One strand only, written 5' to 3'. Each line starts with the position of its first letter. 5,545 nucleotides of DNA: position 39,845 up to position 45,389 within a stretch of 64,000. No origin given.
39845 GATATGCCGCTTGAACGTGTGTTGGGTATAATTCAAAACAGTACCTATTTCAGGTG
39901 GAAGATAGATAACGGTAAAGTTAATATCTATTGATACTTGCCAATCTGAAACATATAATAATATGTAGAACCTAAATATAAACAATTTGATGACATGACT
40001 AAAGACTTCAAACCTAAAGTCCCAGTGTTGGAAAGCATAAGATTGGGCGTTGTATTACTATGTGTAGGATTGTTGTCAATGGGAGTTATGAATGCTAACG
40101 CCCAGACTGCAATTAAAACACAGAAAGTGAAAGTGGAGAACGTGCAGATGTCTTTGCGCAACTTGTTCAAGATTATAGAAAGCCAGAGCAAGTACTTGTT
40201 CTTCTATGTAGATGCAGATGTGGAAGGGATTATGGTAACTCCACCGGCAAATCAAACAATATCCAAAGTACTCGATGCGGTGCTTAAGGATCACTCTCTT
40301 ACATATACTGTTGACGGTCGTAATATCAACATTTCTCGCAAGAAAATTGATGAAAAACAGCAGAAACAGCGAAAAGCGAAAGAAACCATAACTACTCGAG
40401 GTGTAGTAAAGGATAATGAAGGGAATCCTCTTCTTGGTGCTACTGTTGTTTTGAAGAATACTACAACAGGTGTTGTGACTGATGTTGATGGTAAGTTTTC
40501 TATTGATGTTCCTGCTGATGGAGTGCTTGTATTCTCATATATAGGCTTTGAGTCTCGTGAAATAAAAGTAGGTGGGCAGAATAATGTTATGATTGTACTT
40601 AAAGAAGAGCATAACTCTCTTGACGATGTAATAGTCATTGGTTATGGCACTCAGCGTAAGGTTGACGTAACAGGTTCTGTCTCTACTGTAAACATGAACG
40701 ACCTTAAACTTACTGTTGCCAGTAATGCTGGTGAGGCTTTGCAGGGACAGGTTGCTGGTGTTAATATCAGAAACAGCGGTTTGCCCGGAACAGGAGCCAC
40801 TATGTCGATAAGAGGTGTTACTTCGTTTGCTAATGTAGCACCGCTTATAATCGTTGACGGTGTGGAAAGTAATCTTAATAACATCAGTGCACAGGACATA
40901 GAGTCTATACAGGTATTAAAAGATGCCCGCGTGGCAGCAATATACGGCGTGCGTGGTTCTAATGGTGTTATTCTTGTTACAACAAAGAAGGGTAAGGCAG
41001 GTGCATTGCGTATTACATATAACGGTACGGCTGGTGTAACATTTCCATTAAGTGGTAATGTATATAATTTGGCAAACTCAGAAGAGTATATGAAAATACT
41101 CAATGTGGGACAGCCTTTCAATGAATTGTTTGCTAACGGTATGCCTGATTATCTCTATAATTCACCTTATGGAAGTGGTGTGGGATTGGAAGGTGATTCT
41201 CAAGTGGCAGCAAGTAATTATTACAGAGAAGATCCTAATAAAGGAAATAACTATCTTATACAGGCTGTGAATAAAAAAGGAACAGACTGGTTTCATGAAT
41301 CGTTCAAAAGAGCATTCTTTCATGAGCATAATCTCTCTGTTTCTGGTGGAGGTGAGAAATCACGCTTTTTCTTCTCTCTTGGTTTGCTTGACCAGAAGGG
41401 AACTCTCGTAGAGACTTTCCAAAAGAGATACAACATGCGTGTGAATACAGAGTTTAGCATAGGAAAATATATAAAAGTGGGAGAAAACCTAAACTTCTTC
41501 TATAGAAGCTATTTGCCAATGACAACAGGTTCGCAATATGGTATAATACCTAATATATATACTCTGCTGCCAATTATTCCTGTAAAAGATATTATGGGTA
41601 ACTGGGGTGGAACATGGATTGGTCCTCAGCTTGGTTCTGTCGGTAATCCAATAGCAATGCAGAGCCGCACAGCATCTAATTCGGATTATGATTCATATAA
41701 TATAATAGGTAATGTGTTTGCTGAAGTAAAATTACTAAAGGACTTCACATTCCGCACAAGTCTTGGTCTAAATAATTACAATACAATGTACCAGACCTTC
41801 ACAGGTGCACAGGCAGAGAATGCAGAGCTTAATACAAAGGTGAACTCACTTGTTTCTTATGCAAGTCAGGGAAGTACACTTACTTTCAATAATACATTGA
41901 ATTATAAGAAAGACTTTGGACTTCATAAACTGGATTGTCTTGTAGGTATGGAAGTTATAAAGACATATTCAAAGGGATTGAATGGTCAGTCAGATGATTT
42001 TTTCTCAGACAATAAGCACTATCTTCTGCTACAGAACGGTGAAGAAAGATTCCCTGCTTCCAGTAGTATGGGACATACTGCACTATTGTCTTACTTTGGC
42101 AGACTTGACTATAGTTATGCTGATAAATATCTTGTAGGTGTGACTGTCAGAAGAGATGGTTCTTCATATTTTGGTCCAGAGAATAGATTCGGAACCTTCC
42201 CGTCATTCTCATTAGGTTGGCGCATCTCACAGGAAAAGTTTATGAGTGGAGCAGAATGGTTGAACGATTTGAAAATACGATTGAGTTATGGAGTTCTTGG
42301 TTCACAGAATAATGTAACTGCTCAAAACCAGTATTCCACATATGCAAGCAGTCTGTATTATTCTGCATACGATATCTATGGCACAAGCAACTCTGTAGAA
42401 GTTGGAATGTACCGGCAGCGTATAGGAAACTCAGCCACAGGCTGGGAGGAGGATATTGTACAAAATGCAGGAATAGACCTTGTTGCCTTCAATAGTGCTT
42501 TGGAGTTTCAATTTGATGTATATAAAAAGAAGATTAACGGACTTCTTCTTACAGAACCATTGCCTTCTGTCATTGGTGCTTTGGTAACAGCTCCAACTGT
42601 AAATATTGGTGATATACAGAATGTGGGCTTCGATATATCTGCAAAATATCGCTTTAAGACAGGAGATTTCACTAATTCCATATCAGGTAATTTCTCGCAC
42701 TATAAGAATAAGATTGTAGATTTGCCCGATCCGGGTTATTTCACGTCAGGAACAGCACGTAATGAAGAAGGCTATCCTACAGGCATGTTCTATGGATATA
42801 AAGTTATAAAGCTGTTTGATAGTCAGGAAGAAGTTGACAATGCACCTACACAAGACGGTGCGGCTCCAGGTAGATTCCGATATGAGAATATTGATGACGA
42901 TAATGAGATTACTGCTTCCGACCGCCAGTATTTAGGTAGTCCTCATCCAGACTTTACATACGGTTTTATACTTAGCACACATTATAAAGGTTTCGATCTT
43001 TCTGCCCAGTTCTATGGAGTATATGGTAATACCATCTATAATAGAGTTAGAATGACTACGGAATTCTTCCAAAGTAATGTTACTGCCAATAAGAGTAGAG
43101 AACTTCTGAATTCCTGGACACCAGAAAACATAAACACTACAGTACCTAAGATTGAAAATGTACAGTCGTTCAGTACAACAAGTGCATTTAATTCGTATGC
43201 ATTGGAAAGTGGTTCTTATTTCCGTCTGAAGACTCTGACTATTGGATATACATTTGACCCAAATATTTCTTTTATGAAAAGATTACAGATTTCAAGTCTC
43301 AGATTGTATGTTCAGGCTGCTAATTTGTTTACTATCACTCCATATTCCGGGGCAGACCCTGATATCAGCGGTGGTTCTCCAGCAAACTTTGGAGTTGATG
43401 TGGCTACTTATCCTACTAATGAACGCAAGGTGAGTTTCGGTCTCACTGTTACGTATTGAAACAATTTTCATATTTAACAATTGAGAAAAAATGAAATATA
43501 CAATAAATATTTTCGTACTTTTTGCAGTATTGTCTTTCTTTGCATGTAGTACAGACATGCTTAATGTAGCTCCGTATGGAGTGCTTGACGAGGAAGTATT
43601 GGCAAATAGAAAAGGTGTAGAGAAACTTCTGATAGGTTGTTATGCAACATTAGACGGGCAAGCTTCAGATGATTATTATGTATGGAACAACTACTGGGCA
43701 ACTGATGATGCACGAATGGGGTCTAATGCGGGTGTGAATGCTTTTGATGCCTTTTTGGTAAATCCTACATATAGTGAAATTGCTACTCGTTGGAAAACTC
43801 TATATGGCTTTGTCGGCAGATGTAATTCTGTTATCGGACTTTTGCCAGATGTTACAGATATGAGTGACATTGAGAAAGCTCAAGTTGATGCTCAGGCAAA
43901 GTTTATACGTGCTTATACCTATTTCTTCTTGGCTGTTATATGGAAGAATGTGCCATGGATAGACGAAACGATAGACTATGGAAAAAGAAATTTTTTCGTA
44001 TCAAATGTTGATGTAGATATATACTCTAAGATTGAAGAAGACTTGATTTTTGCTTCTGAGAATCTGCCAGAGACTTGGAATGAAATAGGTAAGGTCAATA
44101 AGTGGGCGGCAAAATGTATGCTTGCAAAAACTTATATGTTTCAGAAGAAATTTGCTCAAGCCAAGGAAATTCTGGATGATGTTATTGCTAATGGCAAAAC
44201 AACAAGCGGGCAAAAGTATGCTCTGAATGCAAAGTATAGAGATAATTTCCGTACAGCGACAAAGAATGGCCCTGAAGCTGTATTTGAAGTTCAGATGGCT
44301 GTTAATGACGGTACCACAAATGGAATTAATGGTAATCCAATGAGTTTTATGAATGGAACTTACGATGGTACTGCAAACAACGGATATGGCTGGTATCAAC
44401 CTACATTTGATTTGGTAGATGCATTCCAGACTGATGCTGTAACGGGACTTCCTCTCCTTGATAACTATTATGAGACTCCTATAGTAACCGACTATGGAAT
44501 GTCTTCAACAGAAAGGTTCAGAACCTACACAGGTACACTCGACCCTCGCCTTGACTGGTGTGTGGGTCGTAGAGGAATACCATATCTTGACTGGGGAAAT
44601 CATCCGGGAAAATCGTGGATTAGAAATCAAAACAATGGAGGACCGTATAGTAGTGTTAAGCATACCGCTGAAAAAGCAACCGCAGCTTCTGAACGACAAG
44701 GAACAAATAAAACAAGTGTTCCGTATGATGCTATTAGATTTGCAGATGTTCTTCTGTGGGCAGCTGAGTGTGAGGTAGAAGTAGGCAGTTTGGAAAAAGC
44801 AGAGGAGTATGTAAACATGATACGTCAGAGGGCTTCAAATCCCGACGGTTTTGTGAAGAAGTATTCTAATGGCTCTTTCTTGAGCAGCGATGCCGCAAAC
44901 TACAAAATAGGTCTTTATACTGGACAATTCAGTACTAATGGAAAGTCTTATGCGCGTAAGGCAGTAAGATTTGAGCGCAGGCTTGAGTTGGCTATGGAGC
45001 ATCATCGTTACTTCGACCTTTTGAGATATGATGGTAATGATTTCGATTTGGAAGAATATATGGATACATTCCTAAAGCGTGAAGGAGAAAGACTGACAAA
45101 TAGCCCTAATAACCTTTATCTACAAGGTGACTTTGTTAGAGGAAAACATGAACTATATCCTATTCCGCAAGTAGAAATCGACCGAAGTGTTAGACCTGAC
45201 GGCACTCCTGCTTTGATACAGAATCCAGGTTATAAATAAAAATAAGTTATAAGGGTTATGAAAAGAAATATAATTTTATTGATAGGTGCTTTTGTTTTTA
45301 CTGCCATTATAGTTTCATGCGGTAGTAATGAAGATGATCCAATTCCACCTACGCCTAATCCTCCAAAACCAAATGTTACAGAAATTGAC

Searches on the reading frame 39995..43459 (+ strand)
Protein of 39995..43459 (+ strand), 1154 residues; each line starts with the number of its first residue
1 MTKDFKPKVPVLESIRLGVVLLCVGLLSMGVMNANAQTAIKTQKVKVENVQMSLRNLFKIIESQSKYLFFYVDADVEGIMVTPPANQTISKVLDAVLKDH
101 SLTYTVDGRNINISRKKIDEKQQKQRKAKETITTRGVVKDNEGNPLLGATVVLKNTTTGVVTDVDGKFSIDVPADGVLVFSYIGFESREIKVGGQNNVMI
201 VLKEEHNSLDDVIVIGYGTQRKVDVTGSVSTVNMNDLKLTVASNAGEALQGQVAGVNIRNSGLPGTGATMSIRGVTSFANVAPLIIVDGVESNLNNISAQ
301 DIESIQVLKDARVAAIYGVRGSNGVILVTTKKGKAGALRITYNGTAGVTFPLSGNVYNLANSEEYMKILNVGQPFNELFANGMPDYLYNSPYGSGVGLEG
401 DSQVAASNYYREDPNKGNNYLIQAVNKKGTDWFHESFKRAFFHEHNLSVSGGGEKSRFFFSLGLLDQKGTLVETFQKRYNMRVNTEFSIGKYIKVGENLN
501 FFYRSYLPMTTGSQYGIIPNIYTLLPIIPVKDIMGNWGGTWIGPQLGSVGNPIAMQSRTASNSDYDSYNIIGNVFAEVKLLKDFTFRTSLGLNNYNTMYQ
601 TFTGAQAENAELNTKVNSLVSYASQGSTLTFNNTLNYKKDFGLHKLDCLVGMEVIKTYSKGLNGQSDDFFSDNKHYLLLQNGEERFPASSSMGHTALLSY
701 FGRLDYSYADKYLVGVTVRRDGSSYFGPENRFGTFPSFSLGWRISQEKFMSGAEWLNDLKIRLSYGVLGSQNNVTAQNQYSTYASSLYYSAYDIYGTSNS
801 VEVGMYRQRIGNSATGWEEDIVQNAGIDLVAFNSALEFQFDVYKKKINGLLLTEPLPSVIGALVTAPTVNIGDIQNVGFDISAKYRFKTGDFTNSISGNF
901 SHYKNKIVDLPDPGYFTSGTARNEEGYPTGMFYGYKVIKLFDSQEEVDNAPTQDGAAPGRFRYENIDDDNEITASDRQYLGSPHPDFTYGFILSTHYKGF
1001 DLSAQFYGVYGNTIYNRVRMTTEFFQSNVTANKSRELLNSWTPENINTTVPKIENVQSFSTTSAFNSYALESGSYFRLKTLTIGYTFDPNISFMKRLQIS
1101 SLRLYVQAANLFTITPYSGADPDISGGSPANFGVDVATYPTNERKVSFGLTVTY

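Call 78: search_protein_families(library=pfam, proteins=[window:39995-43459:+], max_evalue=0.0001)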
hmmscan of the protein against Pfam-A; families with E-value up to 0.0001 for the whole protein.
window:39995-43459:+ (1154 aa): 3 families
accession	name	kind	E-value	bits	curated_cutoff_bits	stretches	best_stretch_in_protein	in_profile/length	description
PF13715.12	CarbopepD_reg_2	-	1.3e-17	64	32.2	1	135-214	2-88/88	CarboxypepD_reg-like domain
PF07715.20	Plug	-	5.5e-16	59.5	23.9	1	222-325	2-107/107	TonB-dependent Receptor Plug Domain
PF13620.12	CarboxypepD_reg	-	3.2e-10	40.6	32.3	1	135-198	3-77/82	Carboxypeptidase regulatory-like domain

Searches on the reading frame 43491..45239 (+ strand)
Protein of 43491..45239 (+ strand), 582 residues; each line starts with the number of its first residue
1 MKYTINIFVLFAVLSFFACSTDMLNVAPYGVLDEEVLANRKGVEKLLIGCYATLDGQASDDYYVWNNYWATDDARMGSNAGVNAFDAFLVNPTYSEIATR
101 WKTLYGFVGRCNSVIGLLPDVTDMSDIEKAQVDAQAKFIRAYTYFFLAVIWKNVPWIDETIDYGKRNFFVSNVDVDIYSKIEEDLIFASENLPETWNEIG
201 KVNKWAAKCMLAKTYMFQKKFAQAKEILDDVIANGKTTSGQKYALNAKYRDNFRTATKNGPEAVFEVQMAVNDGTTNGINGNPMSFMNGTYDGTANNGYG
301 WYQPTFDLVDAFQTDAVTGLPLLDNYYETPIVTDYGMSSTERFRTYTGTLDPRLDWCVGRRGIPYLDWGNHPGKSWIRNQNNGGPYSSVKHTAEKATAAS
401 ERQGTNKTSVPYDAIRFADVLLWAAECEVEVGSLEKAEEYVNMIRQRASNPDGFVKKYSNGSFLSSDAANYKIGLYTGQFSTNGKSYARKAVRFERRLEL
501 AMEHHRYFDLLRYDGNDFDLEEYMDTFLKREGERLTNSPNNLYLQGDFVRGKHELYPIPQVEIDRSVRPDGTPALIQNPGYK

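Call 78: search_protein_families(library=pfam, proteins=[window:43491-45239:+], max_evalue=0.0001)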
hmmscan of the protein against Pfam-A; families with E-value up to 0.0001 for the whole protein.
window:43491-45239:+ (582 aa): 3 families
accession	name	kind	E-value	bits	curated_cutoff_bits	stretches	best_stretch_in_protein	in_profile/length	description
PF07980.17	SusD_RagB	-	1.1e-44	153.7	23.1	1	261-581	1-297/297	SusD family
PF14322.12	SusD-like_3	-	3.4e-19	70.3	27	1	24-215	3-190/191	Starch-binding associating with outer membrane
PF14559.12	TPR_19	-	2.1e-05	25.2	25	0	206-234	26-54/68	Tetratricopeptide repeat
